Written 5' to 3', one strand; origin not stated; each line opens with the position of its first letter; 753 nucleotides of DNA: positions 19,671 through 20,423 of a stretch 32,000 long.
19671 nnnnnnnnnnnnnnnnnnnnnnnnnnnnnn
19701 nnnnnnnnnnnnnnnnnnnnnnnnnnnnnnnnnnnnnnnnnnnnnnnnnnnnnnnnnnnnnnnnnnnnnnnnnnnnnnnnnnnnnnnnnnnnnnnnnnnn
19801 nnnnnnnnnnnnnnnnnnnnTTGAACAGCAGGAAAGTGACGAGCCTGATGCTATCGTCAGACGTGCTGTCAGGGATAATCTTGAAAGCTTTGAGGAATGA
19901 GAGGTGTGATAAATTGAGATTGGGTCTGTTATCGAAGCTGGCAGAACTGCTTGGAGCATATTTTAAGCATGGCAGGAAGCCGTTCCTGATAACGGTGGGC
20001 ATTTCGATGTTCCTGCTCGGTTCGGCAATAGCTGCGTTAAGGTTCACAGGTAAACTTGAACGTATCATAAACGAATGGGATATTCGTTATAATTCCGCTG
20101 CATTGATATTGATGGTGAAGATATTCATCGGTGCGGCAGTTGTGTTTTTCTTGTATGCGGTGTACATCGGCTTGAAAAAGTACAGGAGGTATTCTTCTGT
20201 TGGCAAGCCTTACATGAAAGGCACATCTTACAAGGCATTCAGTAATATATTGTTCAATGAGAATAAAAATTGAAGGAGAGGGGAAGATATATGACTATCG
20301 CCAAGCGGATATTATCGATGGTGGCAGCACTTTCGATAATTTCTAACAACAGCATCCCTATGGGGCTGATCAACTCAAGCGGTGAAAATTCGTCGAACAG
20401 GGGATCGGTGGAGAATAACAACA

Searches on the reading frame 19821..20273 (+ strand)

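Call 23: search_protein_families(library=pfam, proteins=[window:19821-20273:+], max_evalue=0.001)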
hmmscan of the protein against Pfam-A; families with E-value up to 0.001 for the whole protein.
window:19821-20273:+ (150 aa): 0 families

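Call 61: search_protein_families(library=pfam, proteins=[window:19821-20273:+], max_evalue=10)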
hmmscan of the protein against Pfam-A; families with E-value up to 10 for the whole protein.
window:19821-20273:+ (150 aa): 1 family
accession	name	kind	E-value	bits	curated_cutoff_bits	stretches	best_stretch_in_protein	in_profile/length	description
PF06664.17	WLS-like_TM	-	0.05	13.4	28.3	1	65-133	116-186/247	Wntless-like, transmembrane domain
